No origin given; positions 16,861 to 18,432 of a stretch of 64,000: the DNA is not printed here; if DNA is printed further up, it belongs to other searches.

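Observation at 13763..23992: Operon coupling periplasmic beta-propellers, a NapGH-like transmembrane ferredoxin pair and a cytoplasmic NuoEF/GltD-like NAD(P)H flavoprotein module: candidate undescribed electron conduit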

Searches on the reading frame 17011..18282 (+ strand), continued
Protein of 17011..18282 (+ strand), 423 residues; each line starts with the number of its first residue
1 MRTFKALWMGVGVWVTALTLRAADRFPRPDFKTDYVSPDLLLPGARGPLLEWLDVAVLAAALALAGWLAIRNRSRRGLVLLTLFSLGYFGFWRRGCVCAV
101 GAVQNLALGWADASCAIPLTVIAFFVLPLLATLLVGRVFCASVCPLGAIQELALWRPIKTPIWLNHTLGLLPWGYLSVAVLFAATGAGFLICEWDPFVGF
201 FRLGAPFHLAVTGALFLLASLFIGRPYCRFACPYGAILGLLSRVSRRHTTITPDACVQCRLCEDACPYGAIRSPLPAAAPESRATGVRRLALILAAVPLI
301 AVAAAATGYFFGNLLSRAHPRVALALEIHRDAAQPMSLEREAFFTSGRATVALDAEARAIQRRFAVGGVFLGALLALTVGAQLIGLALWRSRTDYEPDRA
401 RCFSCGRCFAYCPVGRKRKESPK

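Call 44: search_protein_families(library=ncbifam, proteins=[L051:1309-2595:+, L051:2616-3305:+, L051:3305-6625:+, L016:16946-18100:+, L059:17287-18396:+], max_evalue=0.001)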
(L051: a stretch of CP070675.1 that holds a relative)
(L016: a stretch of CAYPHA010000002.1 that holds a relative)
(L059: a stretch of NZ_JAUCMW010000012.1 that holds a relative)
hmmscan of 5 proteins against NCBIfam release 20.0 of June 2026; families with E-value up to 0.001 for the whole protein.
L051:1309-2595:+ (429 aa): 18 families
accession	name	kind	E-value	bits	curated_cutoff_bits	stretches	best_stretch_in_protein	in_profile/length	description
NF041876.1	EPS_EpsE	equivalog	7.4e-22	78.1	400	1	207-420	172-388/389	exopolysaccharide biosynthesis GT4 family glycosyltransferase EpsE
TIGR03088.1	stp2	hypoth_equivalog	1e-21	77.4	409.05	1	113-427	58-372/374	TIGR03088 family PEP-CTERM/XrtA system glycosyltransferase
TIGR03999.1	thiol_BshA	equivalog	3.8e-16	59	273.7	1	197-428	145-373/375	N-acetyl-alpha-D-glucosaminyl L-malate synthase BshA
TIGR04047.1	MSMEG_0565_glyc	hypoth_equivalog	3.2e-14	52.8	259.85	1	185-426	126-372/373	MSMEG_0565 family glycosyltransferase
TIGR03449.1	mycothiol_MshA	equivalog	1.2e-13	50.8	462.5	1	241-427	218-402/406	D-inositol-3-phosphate glycosyltransferase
TIGR02149.1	glgA_Coryne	subfamily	2e-13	50.3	302.4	1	178-428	127-390/391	glycogen synthase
NF038295.1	EPS_HpsP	equivalog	1.3e-12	47.4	550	1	240-428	204-387/388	hormogonium polysaccharide biosynthesis glycosyltransferase HpsP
NF053787.1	GlcN_PG_synth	equivalog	1.8e-12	46.8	480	1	339-428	273-359/361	N-acetylglucosaminyl phosphatidylglycerol synthase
TIGR04063.1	stp3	hypoth_equivalog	1.4e-10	40.7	442.05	1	242-428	212-395/397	TIGR04063 family PEP-CTERM/XrtA system glycosyltransferase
NF038298.1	EPS_HpsO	equivalog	2.6e-09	36.3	575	1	244-428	202-387/388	hormogonium polysaccharide biosynthesis glycosyltransferase HpsO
TIGR04005.1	wcaL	equivalog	3.3e-08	32.8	537.6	1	197-421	175-399/406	colanic acid biosynthesis glycosyltransferase WcaL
NF038229.1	Glyco4_Geo_Pelo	equivalog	6.3e-08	32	400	1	134-427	51-335/338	GPMC system family 4 glycosyltransferase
NF047684.1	TeichurnBiosyTuaC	equivalog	5.1e-07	29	550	1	182-428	150-389/391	teichuronic acid biosynthesis protein TuaC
NF046085.1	XrtY_assoc_Gly1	equivalog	7.9e-07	28.3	400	1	240-428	206-384/387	XrtY-associated glycosyltransferase XYAG1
NF038255.1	exopoly_VpsD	equivalog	2.6e-06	26.5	300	1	266-428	223-379/381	VpsD family glycosyltransferase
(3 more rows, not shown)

L051:2616-3305:+ (230 aa): 189 families (the best 25 are shown)
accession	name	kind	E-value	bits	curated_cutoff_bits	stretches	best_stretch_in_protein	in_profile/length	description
TIGR02211.1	LolD_lipo_ex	equivalog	2.8e-77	259.2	307.75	1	2-225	1-220/221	lipoprotein-releasing ABC transporter ATP-binding protein LolD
NF008639.0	PRK11629.1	equivalog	5.1e-71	238.8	360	1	3-226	7-226/234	lipoprotein-releasing ABC transporter ATP-binding protein LolD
NF007826.0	PRK10535.1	equivalog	8.2e-61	206.1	966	1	2-223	4-220/648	macrolide ABC transporter ATP-binding protein/permease MacB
TIGR02673.1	FtsE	equivalog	3.4e-57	193.5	264.85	1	2-217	1-208/214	cell division ATP-binding protein FtsE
TIGR03608.1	L_ocin_972_ABC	subfamily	5.7e-55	186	254.85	1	22-219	12-206/206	putative bacteriocin export ABC transporter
TIGR02315.1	ABC_phnC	equivalog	2.3e-54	184.4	266.1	1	2-213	1-212/243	phosphonate ABC transporter ATP-binding protein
NF007879.0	PRK10584.1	equivalog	7e-54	182.9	336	1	19-226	21-226/228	putative ABC transporter ATP-binding protein YbbA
TIGR02982.1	heterocyst_DevA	subfamily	1.1e-53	182.1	295.8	1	20-224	17-219/220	ABC exporter ATP-binding subunit, DevA family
TIGR02314.1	ABC_MetN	equivalog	2e-52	178.3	499.7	1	2-217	1-211/343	methionine ABC transporter ATP-binding protein MetN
NF007027.0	PRK09493.1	equivalog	8.5e-52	175.9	379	1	21-214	14-203/240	glutamine ABC transporter ATP-binding protein GlnQ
NF038007.1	ABC_ATP_DarD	equivalog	3.9e-51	173.6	375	1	2-222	1-216/218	darobactin export ABC transporter ATP-binding protein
TIGR01186.1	proV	subfamily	2.8e-49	168.2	326.6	1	23-214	8-197/363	betaine/proline/choline family ABC transporter ATP-binding protein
NF040933.2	ABC_arch_GlcV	equivalog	1e-47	162.7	450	1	5-208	5-203/357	glucose ABC transporter ATP-binding protein GlcV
TIGR03265.1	PhnT2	equivalog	1.7e-47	162.4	457.7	1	20-209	16-201/353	putative 2-aminoethylphosphonate ABC transporter ATP-binding protein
NF043075.1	MMSYN1_0197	equivalog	2.6e-45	154.9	550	1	3-207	3-193/341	spermidine/putrescine ABC transporter ATP-binding protein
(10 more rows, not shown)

L051:3305-6625:+ (1107 aa): 1 family
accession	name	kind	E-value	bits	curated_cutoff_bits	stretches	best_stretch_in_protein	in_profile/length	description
TIGR03434.1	ADOP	subfamily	4.9e-08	31.5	622.3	1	969-1107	663-803/803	ADOP family duplicated permease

L016:16946-18100:+ (385 aa): 8 families
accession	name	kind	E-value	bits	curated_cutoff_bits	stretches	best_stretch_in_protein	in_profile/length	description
TIGR03300.1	assembly_YfgL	equivalog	2.2e-44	151.7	285.2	3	33-146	63-174/377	outer membrane protein assembly factor BamB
NF053615.1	SerThrKinAfsKStmc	equivalog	1.3e-36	126.6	1300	3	120-249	667-790/809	protein serine/threonine kinase AfsK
NF008351.0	PRK11138.1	equivalog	2e-35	122.1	423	4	69-145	112-188/394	outer membrane protein assembly factor BamB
TIGR03075.1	PQQ_enz_alc_DH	subfamily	9.7e-31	107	480.05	3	107-201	59-158/530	PQQ-dependent dehydrogenase, methanol/ethanol family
TIGR04528.1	acido_non_PQQ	subfamily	2.8e-23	82.5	650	2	108-191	49-130/493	acido-empty-quinoprotein group A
TIGR03074.1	PQQ_membr_DH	subfamily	3e-13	48.5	832.65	1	108-149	204-245/783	membrane-bound PQQ-dependent dehydrogenase, glucose/quinate/shikimate family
NF050114.1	Rv3212_fam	equivalog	1.4e-07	31.1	150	0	49-104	46-98/393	Rv3212 family protein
NF041516.1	PA2928_fam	subfamily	3e-05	23.5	70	0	118-184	60-122/376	PA2928 family protein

L059:17287-18396:+ (370 aa): 8 families
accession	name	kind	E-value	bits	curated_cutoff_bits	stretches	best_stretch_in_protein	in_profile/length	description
TIGR03300.1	assembly_YfgL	equivalog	5.1e-45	153.8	285.2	3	46-181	39-174/377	outer membrane protein assembly factor BamB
NF053615.1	SerThrKinAfsKStmc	equivalog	3.8e-34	118.4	1300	2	226-367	658-799/809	protein serine/threonine kinase AfsK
NF008351.0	PRK11138.1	equivalog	3e-33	114.9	423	3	60-135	113-189/394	outer membrane protein assembly factor BamB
TIGR03075.1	PQQ_enz_alc_DH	subfamily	6.4e-28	97.7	480.05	3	33-142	34-156/530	PQQ-dependent dehydrogenase, methanol/ethanol family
TIGR04528.1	acido_non_PQQ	subfamily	1.4e-18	66.9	650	2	30-181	16-182/493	acido-empty-quinoprotein group A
TIGR03074.1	PQQ_membr_DH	subfamily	6e-12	44.2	832.65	0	84-139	190-246/783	membrane-bound PQQ-dependent dehydrogenase, glucose/quinate/shikimate family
NF050114.1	Rv3212_fam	equivalog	2.6e-08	33.5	150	0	274-339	34-98/393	Rv3212 family protein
NF041516.1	PA2928_fam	subfamily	0.00046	19.7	70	0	283-335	315-372/376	PA2928 family protein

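Call 45: search_protein_families(library=pfam, proteins=[L051:1309-2595:+, L051:2616-3305:+, L051:3305-6625:+, L016:16946-18100:+], max_evalue=0.001)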
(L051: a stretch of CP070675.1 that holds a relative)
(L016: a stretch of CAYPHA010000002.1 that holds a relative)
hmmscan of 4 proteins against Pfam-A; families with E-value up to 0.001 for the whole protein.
L051:1309-2595:+ (429 aa): 6 families
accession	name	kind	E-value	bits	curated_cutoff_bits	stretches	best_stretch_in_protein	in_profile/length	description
PF00534.26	Glycos_transf_1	-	2.9e-18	66.4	26.4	1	238-405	10-170/172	Glycosyl transferases group 1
PF13692.12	Glyco_trans_1_4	-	3.9e-17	63.3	27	1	244-393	2-142/142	Glycosyl transferases group 1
PF13439.12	Glyco_transf_4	-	7.1e-12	46.1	28.5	1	123-232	59-169/170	Glycosyltransferase Family 4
PF13579.12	Glyco_trans_4_4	-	9.9e-08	32.9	29.7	1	123-228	58-158/158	Glycosyl transferase 4-like domain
PF20706.3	GT4-conflict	-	8e-07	28.8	26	1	196-362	146-317/385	Family 4 Glycosyltransferase in conflict systems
PF13524.12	Glyco_trans_1_2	-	6.6e-06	26.6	25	1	338-422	61-143/144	Glycosyl transferase-like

L051:2616-3305:+ (230 aa): 5 families
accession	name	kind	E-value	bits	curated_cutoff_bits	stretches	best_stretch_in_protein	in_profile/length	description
PF00005.33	ABC_tran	-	1.3e-38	133.1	25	1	24-174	1-136/137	ABC transporter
PF13304.12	AAA_21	-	1.8e-09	38.6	27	0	148-209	239-302/304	AAA domain, putative AbiEii toxin, Type IV TA system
PF02463.25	SMC_N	-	3.5e-06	27.1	40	1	37-213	27-205/220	RecF/RecN/SMC N terminal domain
PF13191.12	AAA_16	-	1.5e-05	26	32.6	1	32-200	22-166/167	AAA ATPase domain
PF13555.12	AAA_29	-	0.00013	22.1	27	1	29-52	17-40/61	P-loop containing region of AAA domain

L051:3305-6625:+ (1107 aa): 2 families
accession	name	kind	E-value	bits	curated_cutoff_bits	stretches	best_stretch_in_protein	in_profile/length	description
PF02687.27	FtsX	-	4.6e-16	59.4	25.5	2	508-629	3-118/120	FtsX-like permease C-terminal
PF12704.14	MacB_PCD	-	6.6e-09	36.8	27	1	22-245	5-205/207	MacB-like periplasmic core domain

L016:16946-18100:+ (385 aa): 10 families
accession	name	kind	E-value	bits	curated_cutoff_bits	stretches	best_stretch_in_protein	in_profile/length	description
PF13570.13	Beta-prop_ACSF4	-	1.8e-65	221.9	133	3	109-291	5-190/329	Beta-alanine-activating enzyme, beta-propeller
PF13360.13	PQQ_2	-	1.6e-46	159.3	27.6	3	59-190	15-145/233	Outer membrane protein assembly factor BamB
PF01011.28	PQQ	-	4.2e-21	75.7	26.7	1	109-193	49-144/595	Glucose/ethanol/alcohol dehydrogenase, beta-propeller domain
PF25292.1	Beta-prop_CGLA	-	2.9e-12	47.1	26.8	1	124-237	6-120/316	Lambda-carrageenase beta-propeller domain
PF24796.1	WDR55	-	6.6e-08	32.4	200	0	252-382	74-207/296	WDR55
PF24807.1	WD40_CDC20-Fz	-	2.9e-07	30.5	200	0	117-222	63-166/292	CDC20/Fizzy WD40 domain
PF25174.1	Beta-prop_THOC3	-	1.4e-06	28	305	1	152-316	48-213/272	THOC3 beta-propeller domain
PF23414.1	Beta-prop_EML_2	-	5.3e-06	26.4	90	0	160-231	7-79/266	Echinoderm microtubule-associated protein second beta-propeller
PF17005.11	WD40_like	-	2e-05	24.6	40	0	285-382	11-108/301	WD40-like domain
PF24805.1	EIF3I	-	0.00038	20.1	200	0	116-231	157-267/324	EIF3I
